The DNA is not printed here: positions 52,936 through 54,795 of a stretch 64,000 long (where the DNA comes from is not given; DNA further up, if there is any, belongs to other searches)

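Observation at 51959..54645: Phage-borne proteostasis module: ClpP-like protease, 2-TM membrane protein and GroEL-like chaperonin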

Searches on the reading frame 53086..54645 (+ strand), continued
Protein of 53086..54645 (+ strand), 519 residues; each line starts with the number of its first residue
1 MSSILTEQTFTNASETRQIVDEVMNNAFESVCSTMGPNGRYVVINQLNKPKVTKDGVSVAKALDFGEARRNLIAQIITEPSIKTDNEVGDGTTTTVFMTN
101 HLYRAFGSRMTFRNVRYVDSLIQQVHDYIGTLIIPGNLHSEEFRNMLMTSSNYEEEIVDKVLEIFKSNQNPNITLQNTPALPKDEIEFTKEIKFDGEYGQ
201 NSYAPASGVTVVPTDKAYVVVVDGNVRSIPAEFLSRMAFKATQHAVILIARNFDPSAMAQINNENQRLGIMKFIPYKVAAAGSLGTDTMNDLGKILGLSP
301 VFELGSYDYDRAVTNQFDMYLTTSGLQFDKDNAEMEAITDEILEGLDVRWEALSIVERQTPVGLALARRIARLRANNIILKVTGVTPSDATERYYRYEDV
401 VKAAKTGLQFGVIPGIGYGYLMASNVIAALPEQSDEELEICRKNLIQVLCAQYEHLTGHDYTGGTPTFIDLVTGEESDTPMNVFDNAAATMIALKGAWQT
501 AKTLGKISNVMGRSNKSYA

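Call 29: get_annotated_region(hit=H130, flank=4000)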
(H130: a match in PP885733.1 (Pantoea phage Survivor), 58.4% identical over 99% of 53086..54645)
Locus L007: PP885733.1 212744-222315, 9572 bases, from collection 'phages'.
description: Pantoea phage Survivor, complete genome.
organism: Pantoea phage Survivor (NCBI taxid 3232176)
taxonomy: Viruses; Duplodnaviria; Heunggongvirae; Uroviricota; Caudoviricetes
host: Pantoea sp.; source: water from James River; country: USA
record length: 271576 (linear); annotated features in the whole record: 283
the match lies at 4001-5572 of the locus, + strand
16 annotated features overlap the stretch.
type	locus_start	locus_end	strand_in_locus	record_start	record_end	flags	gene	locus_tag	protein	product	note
CDS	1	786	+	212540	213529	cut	-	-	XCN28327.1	lytic transglycolylase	-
CDS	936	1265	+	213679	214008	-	-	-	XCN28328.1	hypothetical protein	-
CDS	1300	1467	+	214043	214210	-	-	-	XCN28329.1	hypothetical protein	-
CDS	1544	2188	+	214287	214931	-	-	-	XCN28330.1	5'(3')-deoxyribonucleotidase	-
CDS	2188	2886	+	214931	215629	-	-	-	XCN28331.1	dihydrofolate reductase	-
CDS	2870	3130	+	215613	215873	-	-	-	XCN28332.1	hypothetical protein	-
CDS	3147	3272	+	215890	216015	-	-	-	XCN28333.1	hypothetical protein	-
CDS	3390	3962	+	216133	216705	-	-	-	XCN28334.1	hypothetical protein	-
CDS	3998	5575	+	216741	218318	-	-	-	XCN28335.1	GroEL-like chaperonin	-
CDS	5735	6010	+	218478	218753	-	-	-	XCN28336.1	hypothetical protein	-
CDS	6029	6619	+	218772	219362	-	-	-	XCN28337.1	thymidylate kinase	-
CDS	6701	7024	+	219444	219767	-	-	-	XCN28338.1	hypothetical protein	-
CDS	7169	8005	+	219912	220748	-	-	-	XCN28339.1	hypothetical protein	-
CDS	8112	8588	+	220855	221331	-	-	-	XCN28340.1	hypothetical protein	-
CDS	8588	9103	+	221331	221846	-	-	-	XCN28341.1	hypothetical protein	-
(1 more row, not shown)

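Call 30: get_annotated_region(hit=H135, flank=4000)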
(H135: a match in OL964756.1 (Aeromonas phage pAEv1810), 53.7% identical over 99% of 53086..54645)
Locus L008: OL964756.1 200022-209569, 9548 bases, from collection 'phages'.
description: Aeromonas phage pAEv1810, complete genome.
organism: Aeromonas phage pAEv1810 (NCBI taxid 2908744)
taxonomy: Viruses; Duplodnaviria; Heunggongvirae; Uroviricota; Caudoviricetes; Ferozepurvirus; Ferozepurvirus pAEv1810
host: Aeromonas sp.; source: fresh water; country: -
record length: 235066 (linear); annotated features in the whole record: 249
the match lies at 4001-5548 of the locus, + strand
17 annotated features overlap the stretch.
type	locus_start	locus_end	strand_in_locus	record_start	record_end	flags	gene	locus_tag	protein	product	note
CDS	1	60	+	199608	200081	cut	-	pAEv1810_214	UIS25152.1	hypothetical protein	hypothetical protein PS2_0192 [Aeromonas phage PS2]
CDS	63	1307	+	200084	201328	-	-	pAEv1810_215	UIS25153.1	putative thymidylate synthase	putative thymidylate synthase [Aeromonas phage PS2]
CDS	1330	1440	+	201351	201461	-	-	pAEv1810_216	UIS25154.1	hypothetical protein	hypothetical protein [Yancheng]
CDS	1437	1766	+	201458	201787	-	-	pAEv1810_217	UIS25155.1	hypothetical protein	hypothetical protein PS2_0195 [Aeromonas phage PS2]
CDS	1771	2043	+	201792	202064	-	-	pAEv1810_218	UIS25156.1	hypothetical protein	hypothetical protein PS2_0196 [Aeromonas phage PS2]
CDS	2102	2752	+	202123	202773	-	-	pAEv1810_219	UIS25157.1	hypothetical protein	hypothetical protein PS2_0197 [Aeromonas phage PS2]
CDS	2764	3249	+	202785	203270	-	-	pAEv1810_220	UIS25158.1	putative acetyl transferase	putative acetyl transferase [Aeromonas phage PS2]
CDS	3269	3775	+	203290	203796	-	-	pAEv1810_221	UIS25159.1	putative dihydrofolate reductase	putative dihydrofolate reductase [Aeromonas phage PS2]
CDS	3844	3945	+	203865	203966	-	-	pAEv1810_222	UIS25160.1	hypothetical protein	hypothetical protein PS2_0200 [Aeromonas phage PS2]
CDS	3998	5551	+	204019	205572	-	-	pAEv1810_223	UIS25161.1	putative chaperonin GroEL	putative chaperonin GroEL [Aeromonas phage PS2]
CDS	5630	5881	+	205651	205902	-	-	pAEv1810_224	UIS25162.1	hypothetical protein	hypothetical protein [Yancheng]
CDS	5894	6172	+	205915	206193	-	-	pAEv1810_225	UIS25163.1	hypothetical protein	hypothetical protein PS2_0202 [Aeromonas phage PS2]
CDS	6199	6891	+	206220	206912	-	-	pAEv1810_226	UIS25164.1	putative thymidine kinase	putative thymidine kinase [Aeromonas phage CF8]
CDS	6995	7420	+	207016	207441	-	-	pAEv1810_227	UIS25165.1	hypothetical protein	hypothetical protein PS2_0204 [Aeromonas phage PS2]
CDS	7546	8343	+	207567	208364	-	-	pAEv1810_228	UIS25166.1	hypothetical protein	hypothetical protein PS2_0205 [Aeromonas phage PS2]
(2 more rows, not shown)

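Call 31: get_annotated_region(hit=H147, flank=4000)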
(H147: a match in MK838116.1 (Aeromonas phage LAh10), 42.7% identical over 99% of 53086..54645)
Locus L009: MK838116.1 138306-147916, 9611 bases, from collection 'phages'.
description: Aeromonas phage LAh10, complete genome.
organism: Aeromonas phage LAh10 (NCBI taxid 2591025)
taxonomy: Viruses; Duplodnaviria; Heunggongvirae; Uroviricota; Caudoviricetes; Ludhianavirus; Ludhianavirus LAh10
host: Aeromonas hydrophila; source: -; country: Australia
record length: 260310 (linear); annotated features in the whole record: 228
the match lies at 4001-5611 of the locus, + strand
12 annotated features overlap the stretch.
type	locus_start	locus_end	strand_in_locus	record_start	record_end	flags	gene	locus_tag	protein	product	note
CDS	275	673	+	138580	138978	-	-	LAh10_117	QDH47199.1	hypothetical protein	hypothetical protein 86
CDS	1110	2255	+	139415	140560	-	-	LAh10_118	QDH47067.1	putative GNAT family N-acetyltransferase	-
CDS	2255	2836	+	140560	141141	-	-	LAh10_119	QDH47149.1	putative type 3 dihydrofolate reductase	-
CDS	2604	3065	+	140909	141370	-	-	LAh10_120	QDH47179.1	hypothetical protein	hypothetical protein 87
CDS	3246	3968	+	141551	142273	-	-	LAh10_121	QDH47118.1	hypothetical protein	hypothetical protein 88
CDS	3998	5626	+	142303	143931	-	-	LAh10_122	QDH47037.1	putative heat shock protein 60 family chaperone GroEL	-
CDS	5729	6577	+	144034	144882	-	-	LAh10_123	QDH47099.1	putative thymidine kinase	-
CDS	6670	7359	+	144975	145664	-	-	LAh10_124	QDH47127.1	hypothetical protein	hypothetical protein 89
CDS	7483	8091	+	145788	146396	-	-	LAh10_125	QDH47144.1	hypothetical protein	hypothetical protein 90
CDS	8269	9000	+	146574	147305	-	-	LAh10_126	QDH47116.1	hypothetical protein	hypothetical protein 91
CDS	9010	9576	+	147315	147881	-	-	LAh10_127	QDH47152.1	hypothetical protein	hypothetical protein 92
CDS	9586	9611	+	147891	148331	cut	-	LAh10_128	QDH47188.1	hypothetical protein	hypothetical protein 93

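Call 32: get_annotated_region(hit=H159, flank=4000)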
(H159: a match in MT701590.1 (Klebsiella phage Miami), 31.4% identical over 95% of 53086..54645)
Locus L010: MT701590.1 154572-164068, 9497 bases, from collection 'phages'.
description: Klebsiella phage Miami, complete genome.
organism: Klebsiella phage Miami (NCBI taxid 2767581)
taxonomy: Viruses; Duplodnaviria; Heunggongvirae; Uroviricota; Caudoviricetes; Miamivirus; Miamivirus miami
host: Klebsiella pneumoniae; source: wastewater; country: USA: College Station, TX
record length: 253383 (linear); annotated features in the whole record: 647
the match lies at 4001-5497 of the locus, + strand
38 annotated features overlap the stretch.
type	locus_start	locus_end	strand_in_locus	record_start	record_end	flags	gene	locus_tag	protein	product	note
CDS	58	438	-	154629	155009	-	-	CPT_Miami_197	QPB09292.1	hypothetical protein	gb|QFP93220.1| hypothetical protein [Serratia phage PCH45]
regulatory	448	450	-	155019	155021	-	-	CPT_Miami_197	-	ribosome_binding_site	-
regulatory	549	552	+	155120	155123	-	-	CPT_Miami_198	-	ribosome_binding_site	-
CDS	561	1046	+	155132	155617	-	-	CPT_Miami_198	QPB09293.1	LysM domain protein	ref|WP_069641559.1| LysM peptidoglycan-binding domain-containing protein [Enterococcus ureilyticus]gb|OEG20243.1| ...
regulatory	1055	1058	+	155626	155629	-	-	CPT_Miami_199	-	ribosome_binding_site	-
CDS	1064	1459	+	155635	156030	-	-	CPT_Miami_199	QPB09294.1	hypothetical protein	-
regulatory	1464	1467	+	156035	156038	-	-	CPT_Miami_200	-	ribosome_binding_site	-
CDS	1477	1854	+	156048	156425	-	-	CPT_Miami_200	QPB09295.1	hypothetical protein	-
regulatory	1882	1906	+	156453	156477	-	-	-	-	terminator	-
regulatory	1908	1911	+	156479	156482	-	-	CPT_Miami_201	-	ribosome_binding_site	-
CDS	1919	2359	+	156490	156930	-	-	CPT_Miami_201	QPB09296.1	hypothetical protein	-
regulatory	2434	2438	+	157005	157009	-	-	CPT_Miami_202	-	ribosome_binding_site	-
CDS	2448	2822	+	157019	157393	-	-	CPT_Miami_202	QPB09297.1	helix-turn-helix domain-containing transcriptional regulator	ref|YP_009292806.1| putative transcriptional regulator [Erwinia phage vB_EamM_ChrisDB]gb|ANZ48679.1| putative ...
regulatory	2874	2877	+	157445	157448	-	-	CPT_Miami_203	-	ribosome_binding_site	-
CDS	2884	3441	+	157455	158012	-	-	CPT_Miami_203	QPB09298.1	hypothetical protein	ref|YP_009612898.1| hypothetical protein RISINGSUN_154 [Erwinia phage vB_EamM_RisingSun]gb|ASU03516.1| hypothetical ...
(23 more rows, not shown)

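Call 33: get_annotated_region(hit=H161, flank=4000)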
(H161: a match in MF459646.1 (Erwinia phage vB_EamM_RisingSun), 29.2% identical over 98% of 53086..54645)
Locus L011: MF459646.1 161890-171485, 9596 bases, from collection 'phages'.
description: Erwinia phage vB_EamM_RisingSun, complete genome.
organism: Erwinia phage vB_EamM_RisingSun (NCBI taxid 2026080)
taxonomy: Viruses; Duplodnaviria; Heunggongvirae; Uroviricota; Caudoviricetes; Risingsunvirus; Risingsunvirus risingsun
host: Erwinia amylovora; source: apple tree; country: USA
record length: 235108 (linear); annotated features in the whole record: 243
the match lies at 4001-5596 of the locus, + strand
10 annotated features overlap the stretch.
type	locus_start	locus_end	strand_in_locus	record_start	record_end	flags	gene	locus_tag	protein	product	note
CDS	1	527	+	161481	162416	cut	-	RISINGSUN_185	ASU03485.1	hypothetical protein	gp185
CDS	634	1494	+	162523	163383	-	-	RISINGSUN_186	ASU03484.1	putative thymidylate synthase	gp186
CDS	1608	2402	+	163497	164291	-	-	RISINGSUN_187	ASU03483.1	putative GIY-YIG family homing endonuclease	gp187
CDS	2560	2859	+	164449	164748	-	-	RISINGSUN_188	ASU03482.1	putative thymidylate synthase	gp188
CDS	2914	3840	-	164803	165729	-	-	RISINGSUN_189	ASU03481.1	hypothetical protein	gp189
CDS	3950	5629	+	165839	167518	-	-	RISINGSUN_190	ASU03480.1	putative GroEL-like chaperonin protein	gp190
CDS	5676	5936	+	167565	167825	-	-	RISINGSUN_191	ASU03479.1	hypothetical protein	gp191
CDS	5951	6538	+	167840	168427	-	-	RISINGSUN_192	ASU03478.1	putative thymidylate kinase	gp192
CDS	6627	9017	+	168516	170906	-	-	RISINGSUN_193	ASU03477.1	putative carbohydrate binding protein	gp193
CDS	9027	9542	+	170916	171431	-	-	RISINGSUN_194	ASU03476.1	putative tail fiber protein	gp194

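Call 34: get_annotated_region(hit=H171, flank=4000)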
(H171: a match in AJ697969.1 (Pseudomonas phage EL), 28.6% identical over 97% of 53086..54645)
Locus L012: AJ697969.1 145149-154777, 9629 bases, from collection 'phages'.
description: Pseudomonas phage phiEL complete genome.
organism: Pseudomonas phage EL (NCBI taxid 273133)
taxonomy: Viruses; Duplodnaviria; Heunggongvirae; Uroviricota; Caudoviricetes; Elvirus; Elvirus EL
host: Pseudomonas aeruginosa; source: -; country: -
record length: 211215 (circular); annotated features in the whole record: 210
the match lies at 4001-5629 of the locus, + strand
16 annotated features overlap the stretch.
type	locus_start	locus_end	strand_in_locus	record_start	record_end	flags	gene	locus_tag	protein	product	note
CDS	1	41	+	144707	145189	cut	-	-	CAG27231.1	putative acetyltransferase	ORF137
CDS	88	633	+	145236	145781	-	-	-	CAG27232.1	hypothetical protein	ORF138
CDS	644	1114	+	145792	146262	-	-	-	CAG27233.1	hypothetical protein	ORF139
CDS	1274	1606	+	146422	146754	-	-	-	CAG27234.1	hypothetical protein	ORF140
CDS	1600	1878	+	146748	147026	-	-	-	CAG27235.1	hypothetical protein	ORF141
CDS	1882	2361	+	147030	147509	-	-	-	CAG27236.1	hypothetical protein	ORF142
CDS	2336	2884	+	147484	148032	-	-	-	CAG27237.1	hypothetical protein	ORF143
CDS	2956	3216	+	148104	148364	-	-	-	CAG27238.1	hypothetical protein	ORF144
CDS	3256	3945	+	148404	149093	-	-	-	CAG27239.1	hypothetical protein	ORF145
CDS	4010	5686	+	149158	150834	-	-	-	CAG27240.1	putative GroEL-like chaperonine protein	ORF146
CDS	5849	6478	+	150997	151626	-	-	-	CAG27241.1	hypothetical protein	ORF147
regulatory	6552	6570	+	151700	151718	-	-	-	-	promoter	putative phage promoter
CDS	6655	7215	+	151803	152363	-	-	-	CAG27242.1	hypothetical protein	ORF148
CDS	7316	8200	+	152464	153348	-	-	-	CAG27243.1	hypothetical protein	ORF149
CDS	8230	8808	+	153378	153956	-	-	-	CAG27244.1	hypothetical protein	ORF149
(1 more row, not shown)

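Call 35: get_annotated_region(hit=H181, flank=4000)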
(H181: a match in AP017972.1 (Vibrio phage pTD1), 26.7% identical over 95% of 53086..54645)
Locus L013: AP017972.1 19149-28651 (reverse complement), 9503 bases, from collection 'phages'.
description: Vibrio phage pTD1 DNA, complete genome.
organism: Vibrio phage pTD1 (NCBI taxid 1938577)
taxonomy: Viruses; Duplodnaviria; Heunggongvirae; Uroviricota; Caudoviricetes; Gorgonvirinae; Tidunavirus; Tidunavirus pTD1
host: Vibrio Parahaemolyticus; source: -; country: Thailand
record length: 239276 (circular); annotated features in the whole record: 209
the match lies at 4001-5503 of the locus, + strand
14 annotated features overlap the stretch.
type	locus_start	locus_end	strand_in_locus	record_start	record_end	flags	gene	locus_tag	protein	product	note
CDS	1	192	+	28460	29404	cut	-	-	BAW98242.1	hypothetical protein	-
CDS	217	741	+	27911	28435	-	-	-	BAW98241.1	ribonuclease HI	-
CDS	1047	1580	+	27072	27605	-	-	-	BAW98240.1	hypothetical protein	-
CDS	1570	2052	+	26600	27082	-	-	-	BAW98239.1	phage protein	-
CDS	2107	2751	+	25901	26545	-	-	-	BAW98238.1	hypothetical protein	-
CDS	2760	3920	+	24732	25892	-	-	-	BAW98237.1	hypothetical protein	-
CDS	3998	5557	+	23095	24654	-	-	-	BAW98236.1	heat shock protein 60 family chaperone GroEL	-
CDS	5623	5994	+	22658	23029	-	-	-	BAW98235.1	hypothetical protein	-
CDS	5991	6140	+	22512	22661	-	-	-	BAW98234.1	hypothetical protein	-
CDS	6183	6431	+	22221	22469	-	-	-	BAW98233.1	hypothetical protein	-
CDS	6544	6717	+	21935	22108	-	-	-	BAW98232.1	hypothetical protein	-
CDS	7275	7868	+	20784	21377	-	-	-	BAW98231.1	thymidine kinase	-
CDS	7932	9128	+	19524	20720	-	-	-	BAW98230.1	hypothetical protein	-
CDS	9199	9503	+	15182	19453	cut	-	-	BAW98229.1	putative hemagglutinin/hemolysin-related protein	-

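Call 50: search_protein_families(library=pfam, proteins=[L004:3637-3954:+, L005:3654-3959:+, L007:3390-3959:+, L006:3420-3965:+, L003:3516-3938:+], max_evalue=10)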
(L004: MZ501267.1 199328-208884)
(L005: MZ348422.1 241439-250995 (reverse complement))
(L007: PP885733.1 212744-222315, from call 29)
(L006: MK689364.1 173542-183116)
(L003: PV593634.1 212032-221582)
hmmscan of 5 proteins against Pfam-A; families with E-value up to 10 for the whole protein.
L004:3637-3954:+ (106 aa): 0 families

L005:3654-3959:+ (102 aa): 0 families

L007:3390-3959:+ (190 aa): 0 families

L006:3420-3965:+ (182 aa): 0 families

L003:3516-3938:+ (141 aa): 0 families

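Call 51: search_protein_families(library=ncbifam, proteins=[window:53086-54645:+, L004:3637-3954:+, L005:3654-3959:+], max_evalue=1)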
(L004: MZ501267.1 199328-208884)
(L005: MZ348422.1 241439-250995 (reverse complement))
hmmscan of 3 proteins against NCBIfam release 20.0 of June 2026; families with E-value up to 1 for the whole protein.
window:53086-54645:+ (519 aa): 19 families
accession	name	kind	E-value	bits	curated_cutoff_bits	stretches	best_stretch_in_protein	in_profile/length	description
NF009487.0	PRK12849.1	subfamily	2.3e-34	118.6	352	1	9-437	4-435/543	chaperonin GroEL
NF000592.1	PRK00013.1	subfamily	1.2e-33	116.4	397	1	13-437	7-435/524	chaperonin GroEL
NF009488.0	PRK12850.1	subfamily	3e-29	101.9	475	1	14-437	10-436/544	chaperonin GroEL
TIGR02348.1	GroEL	equivalog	3.6e-29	101.6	582.1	1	14-437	8-434/526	chaperonin GroEL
NF009489.0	PRK12851.1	subfamily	2.9e-25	88.6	464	1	13-440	9-442/541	chaperonin GroEL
NF010704.0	PRK14104.1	subfamily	4e-21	74.9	1041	1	29-445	25-447/546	chaperonin GroEL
TIGR02345.1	chap_CCT_eta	equivalog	4e-08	32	669.2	1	15-104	16-103/523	T-complex protein 1 subunit eta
NF041082.2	thermosome_alpha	equivalog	8e-07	28.2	450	1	29-103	31-102/519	thermosome subunit alpha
NF038370.1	GroEL2_Chlamy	exception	8.6e-07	27.9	600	1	29-102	24-97/533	variant chaperonin GroEL2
TIGR02339.1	thermosome_arch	subfamily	2e-06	26.8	671.1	1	24-102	25-100/521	thermosome subunit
NF041083.2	thermosome_beta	equivalog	5e-06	25.8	400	1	27-103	29-102/520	thermosome subunit beta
TIGR02340.1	chap_CCT_alpha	equivalog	4.8e-05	22.3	800.2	1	28-103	25-97/536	T-complex protein 1 subunit alpha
TIGR02343.1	chap_CCT_epsi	equivalog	5.8e-05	21.9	710.5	1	31-102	43-111/532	T-complex protein 1 subunit epsilon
TIGR02346.1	chap_CCT_theta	equivalog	6e-05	21.7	455.9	1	31-103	34-103/531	T-complex protein 1 subunit theta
TIGR02341.1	chap_CCT_beta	equivalog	6.7e-05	21.7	522.15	1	30-104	29-102/519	T-complex protein 1 subunit beta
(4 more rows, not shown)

L004:3637-3954:+ (106 aa): 0 families

L005:3654-3959:+ (102 aa): 0 families
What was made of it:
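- On Bacterial GroEL (NCBIfam TIGR02348 equivalog): 101.6 bits against a cutoff of 582.1 (call 51).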

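Call 74: search_protein_families(library=phrogs, proteins=[L004:3637-3954:+, L005:3654-3959:+], max_evalue=0.001)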
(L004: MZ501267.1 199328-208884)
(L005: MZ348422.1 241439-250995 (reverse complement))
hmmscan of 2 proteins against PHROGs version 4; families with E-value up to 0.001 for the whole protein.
L004:3637-3954:+ (106 aa): 1 family
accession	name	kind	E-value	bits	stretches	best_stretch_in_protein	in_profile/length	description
phrog_12584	-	unknown function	1.9e-12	48.4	1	4-105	96-154/168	-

L005:3654-3959:+ (102 aa): 1 family
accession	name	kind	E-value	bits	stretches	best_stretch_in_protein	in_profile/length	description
phrog_12584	-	unknown function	5.5e-13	50.2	1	4-101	98-154/168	-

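Call 84: get_annotated_region(hit=H142, flank=3000)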
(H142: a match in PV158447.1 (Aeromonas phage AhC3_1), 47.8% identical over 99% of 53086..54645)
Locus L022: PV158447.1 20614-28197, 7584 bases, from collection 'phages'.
description: Aeromonas phage AhC3_1, complete genome.
organism: Aeromonas phage AhC3_1 (NCBI taxid 3411828)
taxonomy: Viruses; Duplodnaviria; Heunggongvirae; Uroviricota; Caudoviricetes
host: Aeromonas hydrophila; source: aquaculture water; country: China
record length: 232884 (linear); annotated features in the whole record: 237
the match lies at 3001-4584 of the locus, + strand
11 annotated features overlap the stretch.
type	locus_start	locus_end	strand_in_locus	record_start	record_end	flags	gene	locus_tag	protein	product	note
CDS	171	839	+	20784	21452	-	-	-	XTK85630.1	hypothetical protein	ORF32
CDS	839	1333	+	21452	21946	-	-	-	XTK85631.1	acetyltransferase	ORF33; GNAT family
CDS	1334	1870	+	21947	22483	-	-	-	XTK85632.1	hypothetical protein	ORF34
CDS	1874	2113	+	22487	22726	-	-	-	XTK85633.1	hypothetical protein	ORF35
CDS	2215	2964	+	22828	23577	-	-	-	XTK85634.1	head maturation protease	ORF36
CDS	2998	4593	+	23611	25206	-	-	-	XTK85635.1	hypothetical protein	ORF37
CDS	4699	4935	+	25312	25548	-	-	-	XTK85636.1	hypothetical protein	ORF38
CDS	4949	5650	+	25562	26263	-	-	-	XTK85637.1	hypothetical protein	ORF39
CDS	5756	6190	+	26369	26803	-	-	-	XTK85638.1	hypothetical protein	ORF40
CDS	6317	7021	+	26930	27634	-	-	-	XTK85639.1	hypothetical protein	ORF41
CDS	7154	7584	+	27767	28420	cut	-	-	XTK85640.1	hypothetical protein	ORF42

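Call 85: get_annotated_region(hit=H141, flank=3000)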
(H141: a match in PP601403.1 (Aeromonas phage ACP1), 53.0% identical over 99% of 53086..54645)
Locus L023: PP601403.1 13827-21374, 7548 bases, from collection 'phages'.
description: Aeromonas phage ACP1, complete genome.
organism: Aeromonas phage ACP1 (NCBI taxid 3141444)
taxonomy: Viruses; Duplodnaviria; Heunggongvirae; Uroviricota; Caudoviricetes; Ferozepurvirus
host: Aeromonas caviae; source: dairy farm sewage; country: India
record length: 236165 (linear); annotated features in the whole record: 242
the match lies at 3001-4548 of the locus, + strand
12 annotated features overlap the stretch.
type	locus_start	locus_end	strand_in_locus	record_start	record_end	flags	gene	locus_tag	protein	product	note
CDS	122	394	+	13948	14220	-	-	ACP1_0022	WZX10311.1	hypothetical protein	-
CDS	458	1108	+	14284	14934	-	-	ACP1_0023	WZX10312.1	hypothetical protein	-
CDS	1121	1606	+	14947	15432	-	-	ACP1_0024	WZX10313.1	putative acetyltransferase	-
CDS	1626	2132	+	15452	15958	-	-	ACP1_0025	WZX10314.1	putative dihydrofolate reductase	-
CDS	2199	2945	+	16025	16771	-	-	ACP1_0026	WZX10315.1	putative ATP-dependent Clp protease proteolytic subunit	-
CDS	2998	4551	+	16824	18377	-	-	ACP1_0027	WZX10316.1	putative chaperonin GroEL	-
CDS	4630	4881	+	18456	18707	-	-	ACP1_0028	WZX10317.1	hypothetical protein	-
CDS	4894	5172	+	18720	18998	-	-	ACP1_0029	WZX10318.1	hypothetical protein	-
CDS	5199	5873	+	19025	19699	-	-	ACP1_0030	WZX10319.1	putative thymidine kinase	-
CDS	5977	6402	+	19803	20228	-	-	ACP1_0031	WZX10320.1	hypothetical protein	-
CDS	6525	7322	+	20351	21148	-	-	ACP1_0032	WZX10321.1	hypothetical protein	-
CDS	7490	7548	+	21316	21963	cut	-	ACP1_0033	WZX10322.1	hypothetical protein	-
